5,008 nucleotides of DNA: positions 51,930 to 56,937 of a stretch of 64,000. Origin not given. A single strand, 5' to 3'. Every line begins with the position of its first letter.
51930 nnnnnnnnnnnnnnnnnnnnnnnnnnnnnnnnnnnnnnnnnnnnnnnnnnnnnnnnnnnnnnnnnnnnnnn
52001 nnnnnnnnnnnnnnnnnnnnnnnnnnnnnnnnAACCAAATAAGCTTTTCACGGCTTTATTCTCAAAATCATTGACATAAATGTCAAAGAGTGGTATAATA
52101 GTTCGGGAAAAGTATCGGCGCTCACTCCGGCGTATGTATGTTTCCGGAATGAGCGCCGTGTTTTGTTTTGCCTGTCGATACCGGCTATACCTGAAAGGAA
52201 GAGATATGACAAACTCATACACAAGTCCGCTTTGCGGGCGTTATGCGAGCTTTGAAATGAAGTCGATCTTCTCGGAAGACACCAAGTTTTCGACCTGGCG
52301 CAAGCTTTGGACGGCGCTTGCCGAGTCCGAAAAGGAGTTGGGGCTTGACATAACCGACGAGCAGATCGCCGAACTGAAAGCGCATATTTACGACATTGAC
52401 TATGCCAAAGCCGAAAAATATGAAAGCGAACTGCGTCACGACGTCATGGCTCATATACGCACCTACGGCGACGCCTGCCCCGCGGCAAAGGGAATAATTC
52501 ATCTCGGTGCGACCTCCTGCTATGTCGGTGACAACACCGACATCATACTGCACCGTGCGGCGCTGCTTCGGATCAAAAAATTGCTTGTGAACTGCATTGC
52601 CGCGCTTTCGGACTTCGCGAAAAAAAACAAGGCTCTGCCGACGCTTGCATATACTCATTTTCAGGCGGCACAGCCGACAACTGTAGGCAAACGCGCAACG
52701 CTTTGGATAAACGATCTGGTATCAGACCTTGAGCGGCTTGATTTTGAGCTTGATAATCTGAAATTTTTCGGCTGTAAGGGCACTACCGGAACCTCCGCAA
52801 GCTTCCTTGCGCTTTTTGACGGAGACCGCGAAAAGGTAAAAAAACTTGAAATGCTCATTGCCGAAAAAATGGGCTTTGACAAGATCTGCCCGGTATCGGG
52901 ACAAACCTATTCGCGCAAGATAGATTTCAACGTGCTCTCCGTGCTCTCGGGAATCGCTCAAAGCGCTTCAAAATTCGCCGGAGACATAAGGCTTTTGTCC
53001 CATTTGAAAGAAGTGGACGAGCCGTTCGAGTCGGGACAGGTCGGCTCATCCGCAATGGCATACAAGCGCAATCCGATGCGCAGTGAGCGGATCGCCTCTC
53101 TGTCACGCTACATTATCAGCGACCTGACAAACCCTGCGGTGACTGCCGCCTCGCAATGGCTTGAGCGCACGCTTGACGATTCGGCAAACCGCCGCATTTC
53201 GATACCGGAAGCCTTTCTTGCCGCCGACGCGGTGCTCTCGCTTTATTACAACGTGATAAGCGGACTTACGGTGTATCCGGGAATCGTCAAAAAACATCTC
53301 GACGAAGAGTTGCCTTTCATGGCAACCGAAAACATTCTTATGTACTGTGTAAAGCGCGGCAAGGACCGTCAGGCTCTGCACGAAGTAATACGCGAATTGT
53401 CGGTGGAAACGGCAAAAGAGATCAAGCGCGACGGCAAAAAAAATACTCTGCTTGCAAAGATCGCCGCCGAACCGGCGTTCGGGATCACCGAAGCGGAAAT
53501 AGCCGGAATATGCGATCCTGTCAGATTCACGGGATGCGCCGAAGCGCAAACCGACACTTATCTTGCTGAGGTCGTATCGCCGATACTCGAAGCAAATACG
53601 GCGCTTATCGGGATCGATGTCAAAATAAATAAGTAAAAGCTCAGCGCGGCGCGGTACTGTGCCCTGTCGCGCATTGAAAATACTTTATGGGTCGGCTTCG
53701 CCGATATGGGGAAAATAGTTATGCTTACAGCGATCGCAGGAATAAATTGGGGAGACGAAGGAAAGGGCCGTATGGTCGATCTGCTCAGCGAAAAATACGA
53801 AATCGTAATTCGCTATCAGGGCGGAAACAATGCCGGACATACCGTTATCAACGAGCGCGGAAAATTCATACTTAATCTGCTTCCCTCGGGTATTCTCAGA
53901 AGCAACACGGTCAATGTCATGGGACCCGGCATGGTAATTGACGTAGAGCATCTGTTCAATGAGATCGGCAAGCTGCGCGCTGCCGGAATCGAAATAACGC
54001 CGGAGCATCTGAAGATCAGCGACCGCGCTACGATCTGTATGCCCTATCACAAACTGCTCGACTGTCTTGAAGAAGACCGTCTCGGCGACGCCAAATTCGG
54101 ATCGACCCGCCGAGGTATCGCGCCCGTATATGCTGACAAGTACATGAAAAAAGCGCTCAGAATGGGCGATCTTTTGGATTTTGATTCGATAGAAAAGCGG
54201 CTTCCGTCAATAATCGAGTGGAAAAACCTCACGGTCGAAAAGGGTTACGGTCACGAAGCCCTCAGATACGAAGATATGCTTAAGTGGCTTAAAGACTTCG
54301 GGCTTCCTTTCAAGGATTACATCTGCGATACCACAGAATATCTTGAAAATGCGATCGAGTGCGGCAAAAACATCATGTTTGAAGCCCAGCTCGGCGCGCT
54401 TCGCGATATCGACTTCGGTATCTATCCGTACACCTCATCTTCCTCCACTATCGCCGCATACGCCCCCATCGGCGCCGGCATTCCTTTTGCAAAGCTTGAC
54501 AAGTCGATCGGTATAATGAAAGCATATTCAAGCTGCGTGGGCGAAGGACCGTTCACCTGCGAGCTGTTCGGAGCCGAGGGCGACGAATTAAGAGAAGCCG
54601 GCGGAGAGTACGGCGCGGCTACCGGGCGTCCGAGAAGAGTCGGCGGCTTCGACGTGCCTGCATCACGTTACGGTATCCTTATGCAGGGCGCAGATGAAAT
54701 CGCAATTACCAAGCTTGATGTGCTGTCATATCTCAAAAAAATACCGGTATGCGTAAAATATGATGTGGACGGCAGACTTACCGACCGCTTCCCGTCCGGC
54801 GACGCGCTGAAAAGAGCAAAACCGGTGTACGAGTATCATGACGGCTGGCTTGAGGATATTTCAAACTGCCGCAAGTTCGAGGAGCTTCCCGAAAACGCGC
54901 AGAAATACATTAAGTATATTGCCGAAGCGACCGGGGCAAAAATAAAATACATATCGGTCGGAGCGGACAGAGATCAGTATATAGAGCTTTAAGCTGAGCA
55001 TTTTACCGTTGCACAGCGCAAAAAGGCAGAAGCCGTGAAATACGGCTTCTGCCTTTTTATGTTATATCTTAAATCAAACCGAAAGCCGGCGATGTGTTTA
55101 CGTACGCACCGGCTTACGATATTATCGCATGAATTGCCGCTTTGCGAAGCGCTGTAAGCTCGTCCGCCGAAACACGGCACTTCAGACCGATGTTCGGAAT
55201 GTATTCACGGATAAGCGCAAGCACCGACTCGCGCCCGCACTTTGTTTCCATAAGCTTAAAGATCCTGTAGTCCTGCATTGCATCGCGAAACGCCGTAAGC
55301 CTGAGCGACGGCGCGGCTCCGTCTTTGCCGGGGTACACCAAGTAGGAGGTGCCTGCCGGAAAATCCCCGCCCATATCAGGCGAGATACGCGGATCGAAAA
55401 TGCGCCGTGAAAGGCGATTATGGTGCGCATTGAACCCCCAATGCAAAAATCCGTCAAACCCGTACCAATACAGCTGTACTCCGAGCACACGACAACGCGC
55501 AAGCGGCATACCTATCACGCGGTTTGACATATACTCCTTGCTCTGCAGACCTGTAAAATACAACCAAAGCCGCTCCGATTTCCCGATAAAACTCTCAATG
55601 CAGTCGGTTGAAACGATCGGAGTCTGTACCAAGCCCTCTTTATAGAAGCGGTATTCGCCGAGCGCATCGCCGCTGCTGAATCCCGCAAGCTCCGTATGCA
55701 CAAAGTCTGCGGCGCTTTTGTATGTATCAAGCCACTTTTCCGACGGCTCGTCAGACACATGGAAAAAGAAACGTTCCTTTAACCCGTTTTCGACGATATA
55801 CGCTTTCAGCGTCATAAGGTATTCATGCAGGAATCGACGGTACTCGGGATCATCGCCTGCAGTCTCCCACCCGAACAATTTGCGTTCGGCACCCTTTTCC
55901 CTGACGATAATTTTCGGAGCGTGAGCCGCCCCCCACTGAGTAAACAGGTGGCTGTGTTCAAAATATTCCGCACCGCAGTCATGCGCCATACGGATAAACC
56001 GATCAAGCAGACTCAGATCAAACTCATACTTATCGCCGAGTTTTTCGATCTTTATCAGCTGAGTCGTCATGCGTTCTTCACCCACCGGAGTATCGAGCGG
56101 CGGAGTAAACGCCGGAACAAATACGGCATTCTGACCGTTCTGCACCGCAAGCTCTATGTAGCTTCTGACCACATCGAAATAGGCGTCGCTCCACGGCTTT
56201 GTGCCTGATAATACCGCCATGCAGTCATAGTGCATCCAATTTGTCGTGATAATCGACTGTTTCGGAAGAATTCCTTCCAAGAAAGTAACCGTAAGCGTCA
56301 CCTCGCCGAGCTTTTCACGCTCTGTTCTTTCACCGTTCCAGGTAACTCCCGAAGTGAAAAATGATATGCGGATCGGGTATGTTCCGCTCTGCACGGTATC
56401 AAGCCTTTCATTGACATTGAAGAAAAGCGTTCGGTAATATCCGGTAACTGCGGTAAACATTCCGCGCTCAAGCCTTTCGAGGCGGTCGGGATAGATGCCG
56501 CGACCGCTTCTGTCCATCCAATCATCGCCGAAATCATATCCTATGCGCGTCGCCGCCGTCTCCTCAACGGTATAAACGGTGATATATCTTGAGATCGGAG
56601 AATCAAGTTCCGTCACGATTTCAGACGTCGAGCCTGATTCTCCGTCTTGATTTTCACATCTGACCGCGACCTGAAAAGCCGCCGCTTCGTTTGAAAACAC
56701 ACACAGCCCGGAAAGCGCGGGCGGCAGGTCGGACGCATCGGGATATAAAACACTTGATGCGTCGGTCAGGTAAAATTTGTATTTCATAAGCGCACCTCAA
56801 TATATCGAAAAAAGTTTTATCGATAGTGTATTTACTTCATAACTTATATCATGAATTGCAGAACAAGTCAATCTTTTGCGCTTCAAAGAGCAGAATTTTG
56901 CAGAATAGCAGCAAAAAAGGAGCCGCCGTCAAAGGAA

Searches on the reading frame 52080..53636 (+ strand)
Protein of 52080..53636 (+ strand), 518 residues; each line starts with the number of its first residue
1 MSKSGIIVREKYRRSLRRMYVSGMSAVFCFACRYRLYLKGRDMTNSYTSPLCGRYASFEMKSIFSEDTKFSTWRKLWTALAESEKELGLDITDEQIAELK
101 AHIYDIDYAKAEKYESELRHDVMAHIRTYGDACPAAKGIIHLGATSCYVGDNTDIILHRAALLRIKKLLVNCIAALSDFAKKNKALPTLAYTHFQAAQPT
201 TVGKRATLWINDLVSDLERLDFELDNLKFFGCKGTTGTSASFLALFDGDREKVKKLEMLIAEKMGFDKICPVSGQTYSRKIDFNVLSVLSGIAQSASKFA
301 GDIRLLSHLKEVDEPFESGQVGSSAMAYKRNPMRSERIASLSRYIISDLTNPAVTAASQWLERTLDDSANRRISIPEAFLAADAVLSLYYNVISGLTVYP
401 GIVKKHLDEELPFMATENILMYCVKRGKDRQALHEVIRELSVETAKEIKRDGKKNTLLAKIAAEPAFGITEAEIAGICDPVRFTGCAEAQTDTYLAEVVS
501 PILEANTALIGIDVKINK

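Call 46: search_protein_families(library=pfam, proteins=[window:52080-53636:+], max_evalue=0.0001)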
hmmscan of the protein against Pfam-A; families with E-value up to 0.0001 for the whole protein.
window:52080-53636:+ (518 aa): 2 families
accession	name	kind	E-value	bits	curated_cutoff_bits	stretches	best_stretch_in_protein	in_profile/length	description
PF00206.25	Lyase_1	-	4.3e-20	72.8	27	1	132-344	97-309/312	Lyase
PF10397.14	ADSL_C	-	2.2e-18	66.8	32.7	1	412-492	1-77/79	Adenylosuccinate lyase C-terminus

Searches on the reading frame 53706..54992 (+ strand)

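Call 46: search_protein_families(library=pfam, proteins=[window:53706-54992:+], max_evalue=0.0001)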
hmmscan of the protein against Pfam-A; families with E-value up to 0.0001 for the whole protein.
window:53706-54992:+ (428 aa): 1 family
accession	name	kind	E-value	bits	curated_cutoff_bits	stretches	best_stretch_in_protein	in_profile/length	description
PF00709.27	Adenylsucc_synt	-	2.6e-162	540.8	27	1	10-426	2-416/416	Adenylosuccinate synthetase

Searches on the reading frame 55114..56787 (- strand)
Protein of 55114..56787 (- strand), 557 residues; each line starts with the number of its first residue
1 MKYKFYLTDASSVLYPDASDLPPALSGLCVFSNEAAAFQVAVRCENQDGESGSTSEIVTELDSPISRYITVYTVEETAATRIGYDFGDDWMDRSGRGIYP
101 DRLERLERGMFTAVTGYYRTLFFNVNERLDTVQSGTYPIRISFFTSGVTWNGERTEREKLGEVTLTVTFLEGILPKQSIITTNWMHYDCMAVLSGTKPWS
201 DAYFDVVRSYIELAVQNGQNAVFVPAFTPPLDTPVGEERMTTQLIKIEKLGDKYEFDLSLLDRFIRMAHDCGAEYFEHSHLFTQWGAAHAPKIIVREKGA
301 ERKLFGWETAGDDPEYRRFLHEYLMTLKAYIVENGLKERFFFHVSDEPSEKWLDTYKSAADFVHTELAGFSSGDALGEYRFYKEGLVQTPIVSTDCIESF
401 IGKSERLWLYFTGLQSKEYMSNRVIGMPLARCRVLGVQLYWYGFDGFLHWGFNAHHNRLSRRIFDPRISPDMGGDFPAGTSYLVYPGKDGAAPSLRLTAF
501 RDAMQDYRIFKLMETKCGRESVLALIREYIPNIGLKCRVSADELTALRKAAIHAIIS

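Call 46: search_protein_families(library=pfam, proteins=[window:55114-56787:-], max_evalue=0.0001)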
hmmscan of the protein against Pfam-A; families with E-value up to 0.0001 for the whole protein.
window:55114-56787:- (557 aa): 1 family
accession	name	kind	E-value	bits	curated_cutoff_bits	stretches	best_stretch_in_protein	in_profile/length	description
PF13320.12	GH123_cat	-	1.4e-81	274.9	23.1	1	184-512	1-323/324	Glycoside hydrolase 123, catalytic domain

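Call 87: search_protein_families(library=ncbifam, proteins=[window:55114-56787:-], max_evalue=0.001)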
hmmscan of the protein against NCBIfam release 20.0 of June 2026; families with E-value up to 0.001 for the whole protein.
window:55114-56787:- (557 aa): 0 families
